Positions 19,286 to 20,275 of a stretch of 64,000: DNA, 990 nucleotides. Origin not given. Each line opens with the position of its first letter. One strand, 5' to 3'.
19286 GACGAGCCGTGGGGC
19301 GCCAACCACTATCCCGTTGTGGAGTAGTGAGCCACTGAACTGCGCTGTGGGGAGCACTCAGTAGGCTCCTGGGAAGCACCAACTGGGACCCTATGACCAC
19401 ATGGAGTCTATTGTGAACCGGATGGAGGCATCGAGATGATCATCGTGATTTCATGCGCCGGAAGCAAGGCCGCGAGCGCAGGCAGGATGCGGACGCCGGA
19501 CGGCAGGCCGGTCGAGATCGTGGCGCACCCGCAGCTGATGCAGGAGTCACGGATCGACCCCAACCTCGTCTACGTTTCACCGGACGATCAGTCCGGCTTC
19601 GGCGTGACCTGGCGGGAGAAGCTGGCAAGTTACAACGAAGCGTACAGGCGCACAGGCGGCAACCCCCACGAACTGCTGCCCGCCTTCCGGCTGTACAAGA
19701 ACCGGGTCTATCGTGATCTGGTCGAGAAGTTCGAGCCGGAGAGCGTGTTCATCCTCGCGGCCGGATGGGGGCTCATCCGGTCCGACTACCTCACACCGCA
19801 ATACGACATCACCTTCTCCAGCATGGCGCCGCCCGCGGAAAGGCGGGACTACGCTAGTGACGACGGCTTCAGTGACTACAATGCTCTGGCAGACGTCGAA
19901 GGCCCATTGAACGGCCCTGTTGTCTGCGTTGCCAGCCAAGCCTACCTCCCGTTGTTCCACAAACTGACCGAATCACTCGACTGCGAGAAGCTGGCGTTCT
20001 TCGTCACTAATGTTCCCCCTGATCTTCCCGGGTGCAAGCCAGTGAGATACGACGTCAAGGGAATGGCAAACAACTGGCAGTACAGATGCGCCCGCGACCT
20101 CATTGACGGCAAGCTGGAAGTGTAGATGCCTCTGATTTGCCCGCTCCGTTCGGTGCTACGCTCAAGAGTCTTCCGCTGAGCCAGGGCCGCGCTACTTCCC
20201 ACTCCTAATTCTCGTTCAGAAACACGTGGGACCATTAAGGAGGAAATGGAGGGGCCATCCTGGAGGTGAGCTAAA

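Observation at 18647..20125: Candidate undescribed two-gene conflict module: HEPN-motif protein plus DUF6884/YaaA-like protein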

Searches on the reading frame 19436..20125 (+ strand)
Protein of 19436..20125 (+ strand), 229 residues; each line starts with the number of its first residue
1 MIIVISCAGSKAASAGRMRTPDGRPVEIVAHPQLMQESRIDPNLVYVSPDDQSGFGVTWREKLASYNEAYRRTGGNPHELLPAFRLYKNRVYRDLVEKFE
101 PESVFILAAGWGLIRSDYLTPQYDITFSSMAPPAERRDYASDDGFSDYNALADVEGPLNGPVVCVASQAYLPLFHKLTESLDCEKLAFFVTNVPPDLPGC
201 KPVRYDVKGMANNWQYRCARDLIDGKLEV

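Call 3: search_protein_families(library=pfam, proteins=[window:19436-20125:+], max_evalue=1)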
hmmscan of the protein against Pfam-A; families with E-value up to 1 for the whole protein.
window:19436-20125:+ (229 aa): 1 family
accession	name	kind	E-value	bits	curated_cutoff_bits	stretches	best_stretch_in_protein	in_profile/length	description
PF21818.3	DUF6884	-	7.6e-05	23.3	30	1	83-171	17-103/135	Family of unknown function (DUF6884)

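Call 4: search_protein_families(library=padloc, proteins=[window:19436-20125:+], max_evalue=1)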
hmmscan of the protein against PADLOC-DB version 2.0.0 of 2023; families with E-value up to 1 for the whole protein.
window:19436-20125:+ (229 aa): 4 families
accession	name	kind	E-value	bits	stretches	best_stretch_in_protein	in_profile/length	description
PDLC04712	PDC-M57A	-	2.2e-05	22.8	1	94-140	34-79/138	-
PDLC02815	DpdC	-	0.00071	17.1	1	64-131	36-105/312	DpdC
PDLC02818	DpdC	-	0.0016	15.7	1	85-129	59-105/319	DpdC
PDLC02817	DpdC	-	0.047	11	1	103-136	79-112/299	DpdC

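Call 5: search_protein_families(library=ncbifam, proteins=[window:19436-20125:+], max_evalue=1)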
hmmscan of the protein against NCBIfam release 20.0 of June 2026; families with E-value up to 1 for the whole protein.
window:19436-20125:+ (229 aa): 0 families

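Call 11: search_solved_structures(query=window:19436-20125:+, max_evalue=10, show_alignments=2)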
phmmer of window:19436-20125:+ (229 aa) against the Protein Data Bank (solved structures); distinct sequences matched with E-value up to 10: 0.

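Call 12: search_protein_families(library=phrogs, proteins=[window:19436-20125:+], max_evalue=1)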
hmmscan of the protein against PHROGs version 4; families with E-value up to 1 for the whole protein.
window:19436-20125:+ (229 aa): 1 family
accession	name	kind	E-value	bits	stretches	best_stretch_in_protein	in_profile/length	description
phrog_5935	-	unknown function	0.014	16.2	1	81-131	23-80/155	-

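Call 21: find_homologous_proteins(query=window:19436-20125:+, max_evalue=0.001)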
Query window:19436-20125:+ (229 aa): 27 proteins with E <= 0.001 among 273 candidates.
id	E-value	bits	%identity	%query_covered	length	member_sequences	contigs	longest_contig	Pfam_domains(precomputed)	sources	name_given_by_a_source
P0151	1.6e-133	461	86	100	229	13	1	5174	-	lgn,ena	-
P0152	4.7e-131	453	84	100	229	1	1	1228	-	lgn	-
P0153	6.1e-131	453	84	100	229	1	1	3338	-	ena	-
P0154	7.0e-115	400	73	100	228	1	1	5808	PF21818.4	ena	-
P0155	1.0e-111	390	72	100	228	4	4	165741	-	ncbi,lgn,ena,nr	ncbi:MAG: hypothetical protein OYI31_00755 [Chloroflexota bacterium]|nr:hypothetical protein [Chloro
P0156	3.2e-111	388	73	99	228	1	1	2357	PF21818.4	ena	-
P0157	6.8e-110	384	71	100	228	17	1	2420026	PF21818.4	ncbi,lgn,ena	-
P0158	2.1e-108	379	70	100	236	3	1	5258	PF21818.4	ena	-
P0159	1.2e-104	367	69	100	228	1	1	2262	PF21818.4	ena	-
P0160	1.5e-99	350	67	100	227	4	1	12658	PF21818.4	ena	-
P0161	1.1e-97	344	64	100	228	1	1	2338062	PF21818.4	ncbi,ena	-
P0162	3.2e-95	336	71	86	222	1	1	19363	-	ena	-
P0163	4.2e-72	260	81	61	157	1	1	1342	-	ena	-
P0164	2.7e-62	228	49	100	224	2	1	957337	PF21818.4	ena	-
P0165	1.1e-44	171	40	100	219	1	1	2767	PF21818.4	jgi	jgi:hypothetical protein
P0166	8.3e-44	168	39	100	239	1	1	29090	PF21818.4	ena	-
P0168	1.7e-43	167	42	100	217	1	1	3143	PF21818.4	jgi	jgi:hypothetical protein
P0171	2.1e-42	163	40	100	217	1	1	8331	PF21818.4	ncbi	ncbi:MAG: hypothetical protein ACR2P9_06565 [Gammaproteobacteria bacterium]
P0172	4.3e-40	156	41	100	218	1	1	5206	PF21818.4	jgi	jgi:hypothetical protein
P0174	1.2e-34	138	38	99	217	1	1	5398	PF21818.4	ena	-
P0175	2.4e-34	137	49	64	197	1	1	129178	PF21818.4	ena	-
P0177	1.7e-18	85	46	49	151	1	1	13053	-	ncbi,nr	ncbi:MAG TPA: hypothetical protein VMP01_08110 [Pirellulaceae bacterium]|nr:hypothetical protein [Pi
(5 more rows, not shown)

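Call 22: find_encoding_contigs(protein=P0164, flank=6000, max_places=2)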
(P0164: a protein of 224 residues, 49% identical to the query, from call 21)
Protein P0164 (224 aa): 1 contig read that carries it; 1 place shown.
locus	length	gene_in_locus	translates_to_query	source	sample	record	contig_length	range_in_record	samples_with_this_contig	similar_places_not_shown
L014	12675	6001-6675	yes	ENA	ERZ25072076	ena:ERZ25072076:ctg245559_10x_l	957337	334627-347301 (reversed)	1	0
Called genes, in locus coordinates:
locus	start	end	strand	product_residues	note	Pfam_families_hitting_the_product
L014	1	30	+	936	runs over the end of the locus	PF01326:PPDK_N, PF00391:PEP-utilizers, PF02896:PEP-utilizers_C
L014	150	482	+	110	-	PF01521:Fe-S_biosyn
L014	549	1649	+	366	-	PF01571:GCV_T, PF08669:GCV_T_C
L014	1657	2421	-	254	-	PF23441:SDR, PF00106:adh_short, PF13561:adh_short_C2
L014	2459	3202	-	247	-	PF00106:adh_short, PF08659:KR, PF13561:adh_short_C2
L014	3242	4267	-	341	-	PF02504:FA_synthesis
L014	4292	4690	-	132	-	PF01575:MaoC_dehydratas, PF13452:FAS1_DH_region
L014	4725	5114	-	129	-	PF13452:FAS1_DH_region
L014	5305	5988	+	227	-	PF26468:GIY_YIG_3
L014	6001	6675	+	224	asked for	PF21818:DUF6884 (weak)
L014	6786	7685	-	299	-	-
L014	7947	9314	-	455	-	PF17203:sCache_3_2 (faint), PF08269:dCache_2 (weak), PF17200:sCache_2, PF08269:dCache_2 (weak)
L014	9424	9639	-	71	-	-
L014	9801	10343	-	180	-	PF00293:NUDIX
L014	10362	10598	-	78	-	-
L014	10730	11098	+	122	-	PF00507:Oxidored_q4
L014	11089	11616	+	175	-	PF01058:Oxidored_q6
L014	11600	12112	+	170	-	PF00329:Complex1_30kDa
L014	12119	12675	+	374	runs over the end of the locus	PF00346:Complex1_49kDa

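Call 23: find_encoding_contigs(protein=P0166, flank=6000, max_places=2)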
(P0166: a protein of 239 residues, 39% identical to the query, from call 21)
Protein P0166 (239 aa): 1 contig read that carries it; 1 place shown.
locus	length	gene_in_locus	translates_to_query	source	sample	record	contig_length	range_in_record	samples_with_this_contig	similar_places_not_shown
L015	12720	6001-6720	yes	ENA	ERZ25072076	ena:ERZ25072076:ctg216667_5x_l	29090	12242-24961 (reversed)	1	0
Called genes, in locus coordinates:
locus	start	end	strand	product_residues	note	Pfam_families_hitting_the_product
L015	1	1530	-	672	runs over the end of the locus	PF00270:DEAD (faint), PF04851:ResIII, PF17757:UvrB_inter, PF27431:UvrB_3rd, PF00271:Helicase_C, PF12344:UvrB, PF02151:UVR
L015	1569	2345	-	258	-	PF13489:Methyltransf_23 (weak), PF13847:Methyltransf_31, PF08241:Methyltransf_11, PF08242:Methyltransf_12, PF13649:Methyltransf_25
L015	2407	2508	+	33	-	-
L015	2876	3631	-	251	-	PF20772:TACO1_YebC_N, PF01709:Transcrip_reg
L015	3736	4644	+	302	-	PF09754:PAC2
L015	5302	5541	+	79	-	PF26468:GIY_YIG_3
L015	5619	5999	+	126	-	PF26468:GIY_YIG_3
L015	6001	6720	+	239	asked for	PF21818:DUF6884 (weak)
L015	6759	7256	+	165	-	PF12844:HTH_19, PF13443:HTH_26, PF13560:HTH_31, PF01381:HTH_3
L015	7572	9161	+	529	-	PF00682:HMGL-like, PF22617:HCS_D2, PF08502:LeuA_dimer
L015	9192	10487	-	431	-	PF13173:AAA_14, PF13635:DUF4143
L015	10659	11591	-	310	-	PF00291:PALP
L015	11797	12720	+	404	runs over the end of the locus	PF02515:CoA_transf_3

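Call 24: find_encoding_contigs(protein=P0171, flank=6000, max_places=2)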
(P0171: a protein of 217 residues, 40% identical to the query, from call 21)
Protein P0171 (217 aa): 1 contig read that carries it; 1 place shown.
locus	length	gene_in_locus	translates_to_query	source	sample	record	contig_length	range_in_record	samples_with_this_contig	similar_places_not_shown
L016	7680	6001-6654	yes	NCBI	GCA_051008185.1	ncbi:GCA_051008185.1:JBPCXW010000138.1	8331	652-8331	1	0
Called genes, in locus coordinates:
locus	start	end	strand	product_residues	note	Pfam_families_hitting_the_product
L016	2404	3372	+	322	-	PF18755:RAMA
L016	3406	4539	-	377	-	PF18731:HEPN_Swt1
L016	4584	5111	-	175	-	PF20221:DUF6580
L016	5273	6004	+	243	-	PF26468:GIY_YIG_3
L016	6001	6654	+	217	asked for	PF21818:DUF6884 (faint)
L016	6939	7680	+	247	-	PF01939:NucS_C (weak)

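Call 28: search_protein_families(library=pfam, proteins=[L014:5305-5988:+, L016:5273-6004:+], max_evalue=0.1)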
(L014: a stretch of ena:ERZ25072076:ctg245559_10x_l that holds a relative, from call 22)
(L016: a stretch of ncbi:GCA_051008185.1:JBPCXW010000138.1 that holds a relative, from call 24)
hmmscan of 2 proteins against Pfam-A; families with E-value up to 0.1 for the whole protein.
L014:5305-5988:+ (227 aa): 0 families

L016:5273-6004:+ (243 aa): 0 families

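Call 49: predict_structure(alignment_id=A2)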
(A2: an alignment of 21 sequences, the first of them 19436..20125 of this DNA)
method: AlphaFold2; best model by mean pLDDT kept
length: 229 residues; sequences in the alignment: 21
mean_pLDDT: 92.4   pTM: 0.89
mean pLDDT of the five models: 92.4, 92.2, 92.1, 92.0, 90.8
residues with pLDDT >= 90: 184; 70-90: 40; 50-70: 5; < 50: 0
segments of 3 or more residues with pLDDT < 50: none
pLDDT, mean of each block of 10 residues (from residue 1): 92 94 96 92 95 97 97 91 95 97 95 96 92 87 82 85 94 93 95 93 86 88 93
secondary structure, 60 per line:
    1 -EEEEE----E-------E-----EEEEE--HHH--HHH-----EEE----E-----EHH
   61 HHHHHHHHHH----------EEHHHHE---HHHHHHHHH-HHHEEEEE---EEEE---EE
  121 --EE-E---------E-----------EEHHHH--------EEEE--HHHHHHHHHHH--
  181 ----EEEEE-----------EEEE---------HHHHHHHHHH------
elements in order: E2-6 E25-29 E45-47 H59-70 H83-86 H91-99 E104-108 E112-115 H150-153 E162-165 H168-178 E185-189 E201-204 H214-223

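Call 52: fold_search(model_id=the predicted structure, library=pdb)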
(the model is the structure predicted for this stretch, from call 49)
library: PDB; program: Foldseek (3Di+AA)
matches with E <= 10: 216; with E <= 0.001: 1
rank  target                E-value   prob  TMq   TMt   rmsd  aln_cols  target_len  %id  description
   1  5caj_A                7.8e-05  1.00  0.47  0.42  12.1       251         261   19  Crystal structure of E. coli YaaA, a member of the DUF328/UPF0246 family (released 2016-02-24)
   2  2q07                  2.9e-01  0.16  0.23  0.20   9.7       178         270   10  Crystal structure of AF0587, a protein of unknown function (released 2007-06-05)
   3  6eri_BB               5.1e-01  0.21  0.20  0.22   5.2        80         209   20  Structure of the chloroplast ribosome with chl-RRF and hibernation-promoting factor (released 2018-04-18)
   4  1w5q_A                9.0e-01  0.06  0.16  0.13  12.3       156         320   12  Stepwise introduction of zinc binding site into porphobilinogen synthase of Pseudomonas aeruginosa (mutations A129C, D (released 2005-01-19)
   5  3gvx_B                9.0e-01  0.03  0.17  0.15  19.9       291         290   13  Crystal structure of Glycerate dehydrogenase related protein from Thermoplasma acidophilum (released 2009-04-28)
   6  9cis_C                9.6e-01  0.04  0.17  0.12  13.6       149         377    9  Crystal structure of the pyrophosphate-dependent phosphofructokinase from Candidatus Prometheoarchaeum syntrophicum wi (released 2025-07-09)
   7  8r3v_B                1.2e+00  0.06  0.24  0.24  15.7       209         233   12  Escherichia coli paused disome complex (non-rotated disome interface) (released 2024-03-06)
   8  5mmj_b                1.2e+00  0.13  0.20  0.20   6.1        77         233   17  Structure of the small subunit of the chloroplast ribosome (released 2017-01-11)
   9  9lls_B                1.2e+00  0.06  0.14  0.07   9.7       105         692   15  Crystal structure of Ornithine decarboxylase H346A mutant (released 2025-12-24)
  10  2c15_B                1.3e+00  0.03  0.15  0.12  13.1       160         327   11  5-(4-Carboxy-2-oxo-butoxy)-4-oxo-pentanoic acid acid bound to Porphobilinogen synthase from Pseudomonas aeruginosa (released 2006-06-20)
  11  8buu_b                1.4e+00  0.11  0.20  0.20   6.6        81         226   12  ARE-ABCF VmlR2 bound to a 70S ribosome (released 2023-04-05)
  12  4yhh_B                1.4e+00  0.06  0.26  0.26  20.6       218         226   12  Crystal structure of the 30S ribosomal subunit from Thermus thermophilus in complex with tigecycline (released 2015-04-08)
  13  8a22_Bb               1.5e+00  0.05  0.23  0.22  20.9       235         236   11  Structure of the mitochondrial ribosome from Polytomella magna (released 2022-11-16)
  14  2c18_B                1.5e+00  0.04  0.17  0.13  12.0       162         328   12  5-(4-Carboxy-2-oxo-butane-1-sulfonyl)-4-oxo-pentanoic acid bound to Porphobilinogen synthase from Pseudomonas aerugino (released 2006-06-20)
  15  6zhe_C                1.5e+00  0.03  0.21  0.09  15.4       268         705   10  Cryo-EM structure of DNA-PK dimer (released 2020-10-21)
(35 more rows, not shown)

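Call 54: find_encoding_contigs(protein=P0175, flank=6000, max_places=2)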
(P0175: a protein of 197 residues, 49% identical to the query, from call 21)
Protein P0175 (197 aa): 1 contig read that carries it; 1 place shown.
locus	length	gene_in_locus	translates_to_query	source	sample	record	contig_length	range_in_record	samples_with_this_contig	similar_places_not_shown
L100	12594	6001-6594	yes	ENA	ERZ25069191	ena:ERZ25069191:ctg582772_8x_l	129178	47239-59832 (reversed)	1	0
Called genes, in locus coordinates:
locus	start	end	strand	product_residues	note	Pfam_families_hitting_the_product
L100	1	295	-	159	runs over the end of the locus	PF24728:DUF7680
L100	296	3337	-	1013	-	PF04465:DUF499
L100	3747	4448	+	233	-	PF26468:GIY_YIG_3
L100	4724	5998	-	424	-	PF00872:Transposase_mut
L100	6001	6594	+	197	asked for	PF21818:DUF6884 (weak)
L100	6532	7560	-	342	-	-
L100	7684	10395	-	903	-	PF02463:SMC_N, PF13476:AAA_23 (weak)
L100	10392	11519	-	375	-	PF00149:Metallophos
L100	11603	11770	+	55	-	PF05598:DUF772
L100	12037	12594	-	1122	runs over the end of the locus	PF00580:UvrD-helicase, PF01443:Viral_helicase1 (faint), PF13245:AAA_19 (weak), PF00580:UvrD-helicase, PF13361:UvrD_C, PF13538:UvrD_C_2 (faint), PF12705:PDDEXK_1 (weak)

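Call 55: find_encoding_contigs(protein=P0177, flank=6000, max_places=2)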
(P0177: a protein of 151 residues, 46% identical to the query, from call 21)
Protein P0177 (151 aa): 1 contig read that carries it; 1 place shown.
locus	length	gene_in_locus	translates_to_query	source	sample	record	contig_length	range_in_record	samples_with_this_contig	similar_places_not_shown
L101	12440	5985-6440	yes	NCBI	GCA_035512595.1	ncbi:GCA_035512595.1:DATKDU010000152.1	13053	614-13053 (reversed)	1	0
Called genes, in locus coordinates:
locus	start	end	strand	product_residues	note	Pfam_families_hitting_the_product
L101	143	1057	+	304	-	-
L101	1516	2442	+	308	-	-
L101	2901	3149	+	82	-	-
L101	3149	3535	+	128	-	-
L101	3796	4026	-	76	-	-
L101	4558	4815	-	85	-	-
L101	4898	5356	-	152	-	-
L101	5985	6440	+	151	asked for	-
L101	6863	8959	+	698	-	PF11144:DUF2920, PF00326:Peptidase_S9, PF02129:Peptidase_S15 (faint), PF05448:AXE1, PF01738:DLH, PF12697:Abhydrolase_6, PF00326:Peptidase_S9, PF22244:GCE_fung (faint)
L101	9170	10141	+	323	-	-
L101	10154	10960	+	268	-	PF03328:HpcH_HpaI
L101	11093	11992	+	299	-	PF01073:3Beta_HSD, PF01370:Epimerase, PF02719:Polysacc_synt_2 (weak), PF04321:RmlD_sub_bind, PF05368:NmrA, PF13460:NAD_binding_10, PF16363:GDP_Man_Dehyd, PF07993:NAD_binding_4 (weak)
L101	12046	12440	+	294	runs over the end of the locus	PF00756:Esterase (weak)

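Call 56: find_encoding_contigs(protein=P0172, flank=6000, max_places=2)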
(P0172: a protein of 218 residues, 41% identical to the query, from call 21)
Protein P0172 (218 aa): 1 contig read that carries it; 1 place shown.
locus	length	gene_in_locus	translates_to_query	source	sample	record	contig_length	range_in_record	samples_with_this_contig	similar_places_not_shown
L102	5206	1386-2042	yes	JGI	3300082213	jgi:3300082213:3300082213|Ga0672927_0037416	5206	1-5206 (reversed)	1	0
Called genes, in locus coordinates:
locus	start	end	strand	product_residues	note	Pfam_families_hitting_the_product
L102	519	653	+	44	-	-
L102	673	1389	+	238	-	PF26468:GIY_YIG_3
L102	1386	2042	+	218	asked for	PF21818:DUF6884 (weak)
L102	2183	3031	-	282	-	-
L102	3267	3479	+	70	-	-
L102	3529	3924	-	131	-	PF07366:SnoaL, PF12680:SnoaL_2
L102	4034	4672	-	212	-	PF14114:DUF4286 (weak)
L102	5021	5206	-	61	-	?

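Call 57: find_encoding_contigs(protein=P0174, flank=6000, max_places=2)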
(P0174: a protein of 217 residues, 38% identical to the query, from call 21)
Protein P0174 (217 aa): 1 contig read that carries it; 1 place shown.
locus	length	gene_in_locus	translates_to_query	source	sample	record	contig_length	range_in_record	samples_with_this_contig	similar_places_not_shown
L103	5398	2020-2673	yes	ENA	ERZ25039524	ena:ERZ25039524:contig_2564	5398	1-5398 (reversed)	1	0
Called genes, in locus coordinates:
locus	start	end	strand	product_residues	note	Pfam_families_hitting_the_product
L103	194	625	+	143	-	PF13384:HTH_23, PF13518:HTH_28, PF13551:HTH_29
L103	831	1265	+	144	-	PF13358:DDE_3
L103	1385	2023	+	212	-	PF26468:GIY_YIG_3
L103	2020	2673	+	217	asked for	PF21818:DUF6884 (weak)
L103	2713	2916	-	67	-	-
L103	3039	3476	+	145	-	PF07298:NnrU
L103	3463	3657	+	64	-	-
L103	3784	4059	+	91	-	PF01541:GIY-YIG (faint)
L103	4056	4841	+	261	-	-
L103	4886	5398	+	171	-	?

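Call 61: search_protein_families(library=padloc, proteins=[L014:5305-5988:+, L016:5273-6004:+, L016:6001-6654:+], max_evalue=0.01)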
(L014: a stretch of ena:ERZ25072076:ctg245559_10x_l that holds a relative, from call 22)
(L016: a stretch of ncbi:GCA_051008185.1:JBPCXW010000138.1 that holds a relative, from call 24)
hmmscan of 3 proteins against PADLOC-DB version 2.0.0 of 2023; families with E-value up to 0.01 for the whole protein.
L014:5305-5988:+ (227 aa): 2 families
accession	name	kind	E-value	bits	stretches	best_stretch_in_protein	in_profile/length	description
PDLC04714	PDC-M57B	-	1.6e-78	261.6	1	1-225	1-231/238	-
PDLC04713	PDC-M57B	-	5.1e-20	70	1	35-214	26-197/211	-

L016:5273-6004:+ (243 aa): 2 families
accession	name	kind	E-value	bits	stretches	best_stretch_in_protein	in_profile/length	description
PDLC04714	PDC-M57B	-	1.5e-86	287.9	1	13-241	3-236/238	-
PDLC04713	PDC-M57B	-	2.3e-15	54.8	1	45-233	26-206/211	-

L016:6001-6654:+ (217 aa): 6 families
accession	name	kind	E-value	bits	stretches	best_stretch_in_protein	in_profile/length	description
PDLC02815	DpdC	-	2.7e-06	25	1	79-134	57-114/312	DpdC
PDLC04712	PDC-M57A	-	9.9e-06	23.9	1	79-161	22-107/138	-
PDLC02818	DpdC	-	0.00015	19.1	1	75-123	55-105/319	DpdC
PDLC02813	DpdC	-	0.0011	16.5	1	77-139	52-115/310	DpdC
PDLC02817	DpdC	-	0.0015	15.9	1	89-139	70-124/299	DpdC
PDLC02816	DpdC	-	0.0051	14.2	1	76-140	54-123/313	DpdC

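Call 66: find_related_loci(query=A2, collection=viral_contigs, flank=5000)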
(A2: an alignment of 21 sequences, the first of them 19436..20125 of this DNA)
Query A2 (229 aa) in viral_contigs; peptide patterns used: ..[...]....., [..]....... (x = any residue, [..] = any of these).
1 stretches matched a pattern, but none encodes a relative of the query by tblastn (E <= 1e-3).

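Call 69: search_dna_similar(query=window:19436-20125:+, collection=plasmids, mode=protein, max_rows=15)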
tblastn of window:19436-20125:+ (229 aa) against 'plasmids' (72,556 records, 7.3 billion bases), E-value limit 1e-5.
Records with a match: 5; places in all: 6; records where one place covers at least 80% of the query: 5.
Best place of each record, by identity: <60% 5.
By first word of the organism name: Roseomonas 5.
By predicted mobility (MOB-suite, as given by PLSDB): non-mobilizable 5.
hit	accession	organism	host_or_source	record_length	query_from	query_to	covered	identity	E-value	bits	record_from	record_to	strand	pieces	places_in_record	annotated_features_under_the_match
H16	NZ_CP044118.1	Roseomonas mucosa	Homo sapiens,clinical isolate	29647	1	225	98%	40.1%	9e-37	143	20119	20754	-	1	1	hypothetical protein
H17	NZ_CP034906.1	Roseomonas mucosa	Homo sapiens,tissue sample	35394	1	225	98%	40.1%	9e-37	143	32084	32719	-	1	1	hypothetical protein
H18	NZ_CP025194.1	Roseomonas mucosa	Homo sapiens,clinical, human skin, ...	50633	1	225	98%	40.1%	9e-37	143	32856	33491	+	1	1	hypothetical protein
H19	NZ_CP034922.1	Roseomonas mucosa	Homo sapiens,tissue sample,Clinical, ...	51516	1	225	98%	38.1%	3e-35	139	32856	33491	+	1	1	hypothetical protein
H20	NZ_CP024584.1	Roseomonas sp. FDAARGOS_362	Homo sapiens,peripheral Blood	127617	1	225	98%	38.1%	3e-35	139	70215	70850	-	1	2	hypothetical protein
